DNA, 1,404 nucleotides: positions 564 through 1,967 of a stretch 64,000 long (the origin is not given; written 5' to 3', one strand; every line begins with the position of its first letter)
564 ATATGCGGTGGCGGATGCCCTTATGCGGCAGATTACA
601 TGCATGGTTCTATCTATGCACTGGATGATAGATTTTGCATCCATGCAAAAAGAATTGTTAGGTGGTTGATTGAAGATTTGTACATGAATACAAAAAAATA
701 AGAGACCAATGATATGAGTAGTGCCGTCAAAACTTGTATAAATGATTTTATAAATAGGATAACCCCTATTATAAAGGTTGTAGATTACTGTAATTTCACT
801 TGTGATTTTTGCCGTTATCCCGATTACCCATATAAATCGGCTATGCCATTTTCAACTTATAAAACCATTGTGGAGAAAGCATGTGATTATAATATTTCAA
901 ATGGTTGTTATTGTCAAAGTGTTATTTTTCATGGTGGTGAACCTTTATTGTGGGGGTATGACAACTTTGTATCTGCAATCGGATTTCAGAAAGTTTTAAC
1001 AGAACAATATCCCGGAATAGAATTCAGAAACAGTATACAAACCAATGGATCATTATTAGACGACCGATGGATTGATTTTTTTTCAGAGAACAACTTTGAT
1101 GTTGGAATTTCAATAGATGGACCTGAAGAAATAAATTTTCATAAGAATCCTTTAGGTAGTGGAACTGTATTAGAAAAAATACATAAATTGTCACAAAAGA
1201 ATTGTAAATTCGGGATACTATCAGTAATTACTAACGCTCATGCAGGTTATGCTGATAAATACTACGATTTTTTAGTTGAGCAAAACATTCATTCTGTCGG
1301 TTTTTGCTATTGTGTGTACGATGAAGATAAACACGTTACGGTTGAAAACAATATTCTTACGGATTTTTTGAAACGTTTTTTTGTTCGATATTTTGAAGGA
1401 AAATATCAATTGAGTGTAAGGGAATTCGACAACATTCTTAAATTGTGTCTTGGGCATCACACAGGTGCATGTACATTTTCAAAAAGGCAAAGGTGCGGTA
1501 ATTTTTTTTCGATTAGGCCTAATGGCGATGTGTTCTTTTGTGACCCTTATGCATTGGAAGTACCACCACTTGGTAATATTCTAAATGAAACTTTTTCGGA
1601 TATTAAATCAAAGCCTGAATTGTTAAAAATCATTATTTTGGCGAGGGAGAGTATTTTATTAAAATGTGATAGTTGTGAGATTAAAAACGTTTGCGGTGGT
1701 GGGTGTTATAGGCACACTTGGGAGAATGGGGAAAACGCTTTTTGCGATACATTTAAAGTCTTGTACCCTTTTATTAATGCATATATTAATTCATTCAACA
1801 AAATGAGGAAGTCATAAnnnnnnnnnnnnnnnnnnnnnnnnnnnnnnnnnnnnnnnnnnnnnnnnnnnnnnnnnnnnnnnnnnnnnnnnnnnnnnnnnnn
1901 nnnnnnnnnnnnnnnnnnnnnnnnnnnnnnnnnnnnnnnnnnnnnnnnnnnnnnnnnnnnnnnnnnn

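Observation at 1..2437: Candidate undescribed RiPP locus: two tandem radical SAM/SPASM enzymes followed by two Trp/Asp-rich peptide genes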

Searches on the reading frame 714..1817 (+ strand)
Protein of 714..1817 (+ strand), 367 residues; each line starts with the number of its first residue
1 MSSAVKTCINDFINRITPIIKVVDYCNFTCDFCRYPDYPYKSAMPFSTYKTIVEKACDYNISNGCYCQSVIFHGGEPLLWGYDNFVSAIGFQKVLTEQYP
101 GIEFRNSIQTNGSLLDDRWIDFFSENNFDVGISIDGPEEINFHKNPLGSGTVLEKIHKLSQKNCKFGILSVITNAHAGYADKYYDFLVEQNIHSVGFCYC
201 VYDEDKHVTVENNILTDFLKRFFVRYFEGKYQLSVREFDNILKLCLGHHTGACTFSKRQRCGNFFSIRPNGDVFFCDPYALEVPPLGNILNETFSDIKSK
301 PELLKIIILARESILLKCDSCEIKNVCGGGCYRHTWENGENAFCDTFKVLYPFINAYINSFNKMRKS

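Call 3: search_protein_families(library=ncbifam, proteins=[window:714-1817:+], max_evalue=0.01)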
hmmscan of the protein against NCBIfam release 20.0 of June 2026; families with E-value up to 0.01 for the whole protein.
window:714-1817:+ (367 aa): 51 families (the best 25 are shown)
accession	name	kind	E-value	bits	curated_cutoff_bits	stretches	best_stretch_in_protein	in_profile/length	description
TIGR03942.1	sulfatase_rSAM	equivalog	5.3e-57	193.5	349.45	1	24-361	9-360/363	anaerobic sulfatase maturase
NF041298.1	rSAM_mat_DynA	equivalog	5.5e-43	147.3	450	1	17-356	2-351/356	dynobactin maturation radical SAM/SPASM protein DynA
TIGR04261.1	rSAM_GlyRichRpt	subfamily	6.5e-41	140.5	310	1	22-348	3-345/363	cyclophane-forming radical SAM/SPASM peptide maturase GrrM/OscB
NF010321.0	PRK13758.1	equivalog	1.8e-36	126.1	441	1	24-351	13-355/370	anaerobic sulfatase-maturase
NF041707.1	rSAM_YhhB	equivalog_domain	4.3e-34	118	445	1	19-340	5-342/369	cyclophane-forming radical SAM/SPASM peptide maturase YhhB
NF010308.0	PRK13745.1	equivalog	2.3e-33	115.7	484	1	19-360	16-387/412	anaerobic sulfatase-maturation protein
NF041718.1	rSAM_phane_AMC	equivalog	3e-31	108.7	425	1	22-330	12-326/362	cyclophane-forming radical SAM peptide maturase AmcB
NF041300.1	rSAM_mat_DarW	exception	1.5e-28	99.8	650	1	17-333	42-368/415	radical SAM/SPASM peptide maturase DarW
NF047865.1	rSAM_PapB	equivalog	1.5e-27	96.7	340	1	20-333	7-318/330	PapB family radical SAM/SPASM ranthipeptide maturase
TIGR04269.1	SAM_SPASM_FxsB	subfamily_domain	7.1e-27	94.4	370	1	19-340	5-342/363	FxsB family cyclophane-forming radical SAM/SPASM peptide maturase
TIGR04083.1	rSAM_pep_methan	hypoth_equivalog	3.7e-22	78.7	300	1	26-336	10-315/376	TIGR04083 family peptide-modifying radical SAM enzyme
TIGR04163.1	rSAM_cobopep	equivalog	6.8e-22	77.8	375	1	22-346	70-407/428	peptide-modifying radical SAM enzyme CbpB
TIGR03906.1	quino_hemo_SAM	equivalog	1.1e-21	77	453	1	19-348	97-431/467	quinohemoprotein amine dehydrogenase maturation protein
NF038005.1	rSAM_mat_DarE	equivalog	3.3e-19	69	650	1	16-334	74-403/432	darobactin maturation radical SAM/SPASM protein DarE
TIGR04496.1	rSAM_XyeB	equivalog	3.2e-17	62.3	450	1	16-331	4-337/385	cyclophane-forming radical SAM/SPASM peptide maturase XyeB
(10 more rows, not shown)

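Call 4: search_protein_families(library=pfam, proteins=[window:714-1817:+], max_evalue=0.01)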
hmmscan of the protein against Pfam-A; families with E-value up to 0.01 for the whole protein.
window:714-1817:+ (367 aa): 2 families
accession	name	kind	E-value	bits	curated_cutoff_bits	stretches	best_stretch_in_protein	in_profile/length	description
PF04055.27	Radical_SAM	-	6.6e-13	49.6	29.5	1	21-165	2-142/166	Radical SAM superfamily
PF13186.11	SPASM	-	3.4e-06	27.7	21.5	1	263-321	6-66/67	Iron-sulfur cluster-binding domain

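Call 5: find_encoding_contigs(protein=window:714-1817:+, flank=10000, max_places=8)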
Protein window:714-1817:+ (367 aa): 10 contigs read that carry it; 7 places shown.
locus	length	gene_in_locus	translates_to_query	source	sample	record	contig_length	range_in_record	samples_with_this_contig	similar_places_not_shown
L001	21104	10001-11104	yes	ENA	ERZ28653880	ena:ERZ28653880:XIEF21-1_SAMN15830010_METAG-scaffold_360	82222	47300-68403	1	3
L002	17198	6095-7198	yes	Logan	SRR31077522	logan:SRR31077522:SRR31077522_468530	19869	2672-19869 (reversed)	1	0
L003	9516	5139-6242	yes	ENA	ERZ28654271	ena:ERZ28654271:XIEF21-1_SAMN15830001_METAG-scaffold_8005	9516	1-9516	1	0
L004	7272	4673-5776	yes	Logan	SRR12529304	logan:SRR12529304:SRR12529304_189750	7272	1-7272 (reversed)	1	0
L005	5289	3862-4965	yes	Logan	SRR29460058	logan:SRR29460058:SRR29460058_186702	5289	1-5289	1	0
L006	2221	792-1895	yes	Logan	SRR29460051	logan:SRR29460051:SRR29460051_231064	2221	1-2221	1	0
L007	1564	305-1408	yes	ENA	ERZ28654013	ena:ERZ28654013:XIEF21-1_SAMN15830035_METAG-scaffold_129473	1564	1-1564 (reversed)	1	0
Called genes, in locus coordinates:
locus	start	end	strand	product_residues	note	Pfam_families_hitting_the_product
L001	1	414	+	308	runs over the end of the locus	-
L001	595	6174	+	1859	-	PF00905:Transpeptidase (faint)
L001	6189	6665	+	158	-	-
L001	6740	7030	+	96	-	PF13443:HTH_26 (weak)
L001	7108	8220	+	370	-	-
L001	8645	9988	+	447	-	PF04055:Radical_SAM, PF13353:Fer4_12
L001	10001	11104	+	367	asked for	PF04055:Radical_SAM, PF13186:SPASM (weak)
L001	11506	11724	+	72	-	-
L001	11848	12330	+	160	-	PF00857:Isochorismatase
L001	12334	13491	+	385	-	-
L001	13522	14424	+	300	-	-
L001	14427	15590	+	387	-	-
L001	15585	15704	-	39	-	-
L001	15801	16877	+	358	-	-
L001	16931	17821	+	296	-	-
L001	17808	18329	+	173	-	PF01885:PTS_2-RNA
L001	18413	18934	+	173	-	PF04397:LytTR (weak)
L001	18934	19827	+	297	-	-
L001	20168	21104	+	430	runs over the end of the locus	PF13173:AAA_14, PF13635:DUF4143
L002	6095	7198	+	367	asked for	PF04055:Radical_SAM, PF13186:SPASM (weak)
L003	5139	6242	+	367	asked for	PF04055:Radical_SAM, PF13186:SPASM (weak)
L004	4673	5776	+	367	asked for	PF04055:Radical_SAM, PF13186:SPASM (weak)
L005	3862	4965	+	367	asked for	PF04055:Radical_SAM, PF13186:SPASM (weak)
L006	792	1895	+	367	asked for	PF04055:Radical_SAM, PF13186:SPASM (weak)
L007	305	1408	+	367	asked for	PF04055:Radical_SAM, PF13186:SPASM (weak)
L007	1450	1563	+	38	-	?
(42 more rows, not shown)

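Call 8: search_protein_families(library=ncbifam, proteins=[L001:8645-9988:+, L001:8430-8630:+, L001:7108-8220:+, L001:6740-7030:+, L001:6189-6665:+, L001:595-6174:+], max_evalue=0.01)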
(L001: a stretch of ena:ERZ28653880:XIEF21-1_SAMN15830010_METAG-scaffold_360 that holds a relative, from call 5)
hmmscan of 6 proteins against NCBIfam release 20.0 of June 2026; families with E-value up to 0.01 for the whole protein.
L001:8645-9988:+ (447 aa): 70 families (the best 25 are shown)
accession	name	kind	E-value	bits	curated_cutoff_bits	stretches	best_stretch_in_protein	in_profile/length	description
TIGR04136.1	rSAM_FibroRumin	equivalog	5e-103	345.4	400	1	3-442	1-454/458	FibroRumin system radical SAM peptide maturase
NF047865.1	rSAM_PapB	equivalog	1.3e-38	133.1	340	1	87-420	2-328/330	PapB family radical SAM/SPASM ranthipeptide maturase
TIGR03906.1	quino_hemo_SAM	equivalog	4.4e-31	108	453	2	84-242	90-243/467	quinohemoprotein amine dehydrogenase maturation protein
TIGR04064.1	rSAM_nif11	equivalog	9.5e-31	107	518.7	2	84-240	74-224/459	nif11-like peptide radical SAM maturase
NF038107.1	rSAM_NF038107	equivalog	3.3e-29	101.9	600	1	1-429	1-420/444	Cys-every-fifth radical SAM/SPASM peptide maturase CefB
TIGR04068.1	rSAM_ocin_clost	equivalog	1.6e-28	99.8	500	1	29-259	23-249/462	Cys-rich peptide radical SAM maturase CcpM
TIGR03942.1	sulfatase_rSAM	equivalog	1.7e-28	99.7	349.45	1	95-418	8-334/363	anaerobic sulfatase maturase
TIGR04280.1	geopep_mat_rSAM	hypoth_equivalog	8.1e-28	97.5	400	1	54-425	49-409/428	geopeptide radical SAM maturase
TIGR03978.1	rSAM_paired_1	equivalog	1.3e-26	93.4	370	1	85-272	79-261/466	His-Xaa-Ser system radical SAM maturase HxsB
TIGR03974.1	rSAM_six_Cys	equivalog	6e-26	91.3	425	1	75-432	81-441/451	thioether cross-link-forming SCIFF peptide maturase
TIGR04148.1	GG_samocin_CFB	equivalog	1.3e-24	87.2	300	1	87-257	16-186/411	radical SAM peptide maturase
NF040492.1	not_ScfB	exception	1.8e-23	83.1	855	1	87-409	94-416/450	ScfB-related radical SAM/SPASM orphan maturase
NF041707.1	rSAM_YhhB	equivalog_domain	5.1e-23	81.6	445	2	88-242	2-154/369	cyclophane-forming radical SAM/SPASM peptide maturase YhhB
TIGR04163.1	rSAM_cobopep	equivalog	7.7e-23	80.9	375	1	60-434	36-412/428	peptide-modifying radical SAM enzyme CbpB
NF041298.1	rSAM_mat_DynA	equivalog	2.3e-22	79.5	450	1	94-433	7-345/356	dynobactin maturation radical SAM/SPASM protein DynA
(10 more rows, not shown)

L001:8430-8630:+ (66 aa): 1 family
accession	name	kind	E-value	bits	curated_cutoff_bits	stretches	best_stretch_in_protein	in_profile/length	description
TIGR04135.1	FibroRuminTarg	subfamily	5.1e-05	23.2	45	1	11-51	1-42/52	FibroRumin family radical SAM-modified Cys-rich RiPP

L001:7108-8220:+ (370 aa): 0 families

L001:6740-7030:+ (96 aa): 4 families
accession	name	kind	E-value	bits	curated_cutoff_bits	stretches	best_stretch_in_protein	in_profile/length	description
TIGR04111.1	BcepMu_gp16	hypoth_equivalog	0.0003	20.6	34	1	7-40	3-36/55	phage-associated protein, BcepMu gp16 family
TIGR02612.1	mob_myst_A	hypoth_equivalog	0.0025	17.7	122.6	1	8-64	29-88/150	mobile mystery protein A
TIGR02607.1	antidote_HigA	equivalog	0.0043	16.9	47.7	1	3-56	5-60/81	HigA family addiction module antitoxin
NF033791.1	ActR_PrrA_rreg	equivalog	0.0044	17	250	1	7-40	136-169/173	ActR/PrrA/RegA family redox response regulator transcription factor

L001:6189-6665:+ (158 aa): 0 families

L001:595-6174:+ (1859 aa): 1 family
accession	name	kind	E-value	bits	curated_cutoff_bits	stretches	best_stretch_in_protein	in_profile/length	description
TIGR03423.1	pbp2_mrdA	equivalog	0.0028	16.3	455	0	1665-1840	417-589/593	penicillin-binding protein 2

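Call 11: find_homologous_proteins(query=window:714-1817:+, max_evalue=1e-10)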
Query window:714-1817:+ (367 aa): 324 proteins with E <= 1e-10 among 1313 candidates; the best 120 are listed.
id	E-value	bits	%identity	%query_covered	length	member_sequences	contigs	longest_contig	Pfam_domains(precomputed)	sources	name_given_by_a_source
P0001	5.3e-224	761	87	100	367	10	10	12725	PF13186.12,PF04055.28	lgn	-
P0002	1.0e-187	642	75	97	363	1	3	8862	PF13186.12,PF04055.28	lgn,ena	-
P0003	2.1e-186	638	75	95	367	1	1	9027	PF13186.12,PF04055.28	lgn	-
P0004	2.8e-185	634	74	96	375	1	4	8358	PF13186.12,PF04055.28,PF13353.12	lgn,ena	-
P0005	8.7e-184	629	73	96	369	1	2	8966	PF13186.12,PF04055.28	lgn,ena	-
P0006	9.3e-182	622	71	99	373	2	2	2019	PF13186.12,PF04055.28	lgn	-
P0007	8.2e-180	616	72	98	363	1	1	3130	PF13186.12,PF04055.28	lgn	-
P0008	1.2e-178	612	73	95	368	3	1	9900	PF13186.12,PF04055.28,PF13353.12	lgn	-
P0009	4.1e-173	594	70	95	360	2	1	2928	PF13186.12,PF04055.28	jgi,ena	-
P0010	1.2e-172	592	72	95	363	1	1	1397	PF13186.12,PF04055.28,PF13353.12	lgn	-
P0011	1.0e-171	589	68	96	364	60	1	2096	PF13186.12,PF04055.28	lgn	-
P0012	1.2e-170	586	69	95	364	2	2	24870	PF13186.12,PF04055.28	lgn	-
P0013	2.9e-170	584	71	94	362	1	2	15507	PF13186.12,PF04055.28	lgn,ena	-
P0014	2.2e-169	582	69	95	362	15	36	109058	PF13186.12,PF04055.28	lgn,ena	-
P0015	8.3e-169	580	69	94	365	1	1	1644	PF13186.12,PF04055.28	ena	-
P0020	3.2e-164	565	68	95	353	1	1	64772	PF13186.12,PF04055.28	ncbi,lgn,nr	ncbi:MAG: radical SAM protein [Paludibacteraceae bacterium]|nr:radical SAM protein [Paludibacteracea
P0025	3.6e-157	541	63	95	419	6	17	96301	PF13186.12,PF04055.28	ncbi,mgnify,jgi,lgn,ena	mgnify:CR=1 FL=1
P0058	8.8e-113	395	51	96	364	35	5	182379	PF04055.28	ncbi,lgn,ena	-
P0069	7.2e-95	336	46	96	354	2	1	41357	PF13186.12,PF04055.28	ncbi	-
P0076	4.7e-88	314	43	97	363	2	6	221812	PF13186.12,PF04055.28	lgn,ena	-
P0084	5.5e-81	291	40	94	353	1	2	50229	PF04055.28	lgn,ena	-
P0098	3.1e-77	278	41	92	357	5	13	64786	PF13186.12,PF04055.28,PF13353.12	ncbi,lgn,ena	-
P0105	3.3e-74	268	39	95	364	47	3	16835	PF04055.28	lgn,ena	-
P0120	1.4e-71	260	39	95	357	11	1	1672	PF04055.28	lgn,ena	-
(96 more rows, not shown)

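Call 13: find_related_loci(query=A1, collection=genome_contigs, flank=6000)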
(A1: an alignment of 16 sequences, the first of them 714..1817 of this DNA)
Query A1 (367 aa) in genome_contigs; peptide patterns used: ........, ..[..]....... (x = any residue, [..] = any of these).
279 stretches matched a pattern; 124 encode a relative of the query (tblastn E <= 1e-3); the best 80 are kept; 80 distinct loci.
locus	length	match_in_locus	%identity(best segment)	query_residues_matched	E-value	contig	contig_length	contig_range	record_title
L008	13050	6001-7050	73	14-363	0e+0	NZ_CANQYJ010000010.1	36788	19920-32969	MAG: uncultured Rikenella sp. isolate Lapin-015__bin72 Lapin-015__NODE_889_length_36788_cov_7.221351, whole genome shotg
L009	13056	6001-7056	67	9-360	1e-163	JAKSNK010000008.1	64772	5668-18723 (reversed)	MAG: Paludibacteraceae bacterium isolate Horse_feces149 MAG149_8, whole genome shotgun sequence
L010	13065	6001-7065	58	9-360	8e-139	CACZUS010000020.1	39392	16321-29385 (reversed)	MAG: uncultured Bacteroidales bacterium isolate RUG12969 genome assembly, contig: RUG12969_asm_20, whole genome shotgun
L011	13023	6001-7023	52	14-354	5e-118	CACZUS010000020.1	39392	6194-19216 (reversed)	MAG: uncultured Bacteroidales bacterium isolate RUG12969 genome assembly, contig: RUG12969_asm_20, whole genome shotgun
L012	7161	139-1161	51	16-354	5e-113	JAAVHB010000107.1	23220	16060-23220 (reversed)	MAG: Butyrivibrio sp. isolate Mgla_MAG_17-bin_11 c_000000082873, whole genome shotgun sequence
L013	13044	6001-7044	43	16-354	6e-82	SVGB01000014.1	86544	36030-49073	MAG: Butyrivibrio sp. isolate SIG347 NODE_438_length_86544_cov_18.206414, whole genome shotgun sequence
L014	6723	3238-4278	41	12-354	1e-76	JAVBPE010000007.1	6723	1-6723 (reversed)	MAG: Anaeroplasmataceae bacterium isolate EPI_MAG_00129 c_000006162135, whole genome shotgun sequence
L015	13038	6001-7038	40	14-350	8e-75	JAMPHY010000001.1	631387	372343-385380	MAG: Clostridiales bacterium isolate NALB_7961_5 Scaffold_#1__SCF_001__630887_bp, whole genome shotgun sequence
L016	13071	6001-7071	38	5-367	1e-74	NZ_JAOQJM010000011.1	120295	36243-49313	Blautia acetigignens strain Sanger_28 .13414_6_20.11, whole genome shotgun sequence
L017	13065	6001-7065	36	17-364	1e-71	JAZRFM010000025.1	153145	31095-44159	MAG: Lachnospiraceae bacterium isolate T1900045495_YK20190189.MAGScoT_cleanbin_000001 SGB_7426_k141_3074381, whole genom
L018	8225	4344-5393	40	16-360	1e-70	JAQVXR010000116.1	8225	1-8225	MAG: Desulfitobacteriaceae bacterium isolate STF2_130 NODE_28237_length_8225_cov_7.281057_Sandtown_F2, whole genome shot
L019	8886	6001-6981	28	16-331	3e-31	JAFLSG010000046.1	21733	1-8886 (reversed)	MAG: Prevotella sp. isolate HAN021 Seq46, whole genome shotgun sequence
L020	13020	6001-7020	29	19-347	6e-31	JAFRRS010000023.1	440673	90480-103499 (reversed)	MAG: Bacteroidales bacterium isolate RGIG2740 Goat_Omasum-4__c430341, whole genome shotgun sequence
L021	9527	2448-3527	25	16-359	6e-31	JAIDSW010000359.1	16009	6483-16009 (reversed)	MAG: Duncaniella sp. isolate SC0364_comb_6 SC0364_comb_6_contig_359, whole genome shotgun sequence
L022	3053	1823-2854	28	15-347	5e-30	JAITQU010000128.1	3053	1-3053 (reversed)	MAG: Christensenellaceae bacterium isolate Roe453_bin112 k119_1944148, whole genome shotgun sequence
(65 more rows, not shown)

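Call 17: find_related_loci(query=A1, collection=metagenome_contigs, flank=4000)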
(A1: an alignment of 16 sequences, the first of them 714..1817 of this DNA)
Query A1 (367 aa) in metagenome_contigs; peptide patterns used: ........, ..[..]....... (x = any residue, [..] = any of these).
600 stretches matched a pattern (row limit reached: there are more); 422 encode a relative of the query (tblastn E <= 1e-3); the best 80 are kept; 80 distinct loci.
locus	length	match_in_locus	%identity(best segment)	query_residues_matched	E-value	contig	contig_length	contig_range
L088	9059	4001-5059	99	15-367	0e+0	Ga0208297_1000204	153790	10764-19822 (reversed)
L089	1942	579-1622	70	16-363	0e+0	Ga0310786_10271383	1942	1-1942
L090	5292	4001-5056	69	14-365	5e-172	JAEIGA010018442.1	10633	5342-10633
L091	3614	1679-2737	55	7-358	5e-134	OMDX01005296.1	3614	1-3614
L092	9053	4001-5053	51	10-361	3e-116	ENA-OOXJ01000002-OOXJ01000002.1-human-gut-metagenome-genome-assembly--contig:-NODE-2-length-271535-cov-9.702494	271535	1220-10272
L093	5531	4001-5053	51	10-361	2e-116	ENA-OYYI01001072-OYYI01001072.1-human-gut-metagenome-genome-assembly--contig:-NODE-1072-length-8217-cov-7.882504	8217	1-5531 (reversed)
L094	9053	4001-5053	51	10-361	5e-116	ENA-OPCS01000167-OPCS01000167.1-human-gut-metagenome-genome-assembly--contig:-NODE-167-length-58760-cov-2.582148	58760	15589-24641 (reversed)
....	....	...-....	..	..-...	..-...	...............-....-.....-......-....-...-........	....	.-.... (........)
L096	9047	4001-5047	50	10-359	1e-112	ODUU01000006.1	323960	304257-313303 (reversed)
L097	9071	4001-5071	43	12-367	2e-92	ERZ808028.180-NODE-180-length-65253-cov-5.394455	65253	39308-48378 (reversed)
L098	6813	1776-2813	43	16-356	1e-90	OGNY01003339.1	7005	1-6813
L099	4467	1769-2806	43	16-356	2e-90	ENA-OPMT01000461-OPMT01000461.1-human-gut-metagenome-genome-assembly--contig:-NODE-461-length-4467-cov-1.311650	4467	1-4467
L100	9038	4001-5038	43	16-356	3e-90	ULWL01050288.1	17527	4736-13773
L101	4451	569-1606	43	16-356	2e-90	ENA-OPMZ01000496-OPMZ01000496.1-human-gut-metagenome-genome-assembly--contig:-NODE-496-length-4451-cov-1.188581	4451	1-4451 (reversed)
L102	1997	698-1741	44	16-354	3e-85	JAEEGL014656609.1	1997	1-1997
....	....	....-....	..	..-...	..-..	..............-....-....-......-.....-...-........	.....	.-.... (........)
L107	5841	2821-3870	40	13-361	4e-76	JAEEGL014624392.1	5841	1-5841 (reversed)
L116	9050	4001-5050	39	15-363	2e-68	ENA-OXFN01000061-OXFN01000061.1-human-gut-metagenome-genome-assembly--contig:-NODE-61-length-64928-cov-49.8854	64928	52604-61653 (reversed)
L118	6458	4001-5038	36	14-358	4e-67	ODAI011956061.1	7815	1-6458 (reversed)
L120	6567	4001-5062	35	15-367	8e-65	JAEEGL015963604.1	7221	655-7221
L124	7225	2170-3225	57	1-365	3e-69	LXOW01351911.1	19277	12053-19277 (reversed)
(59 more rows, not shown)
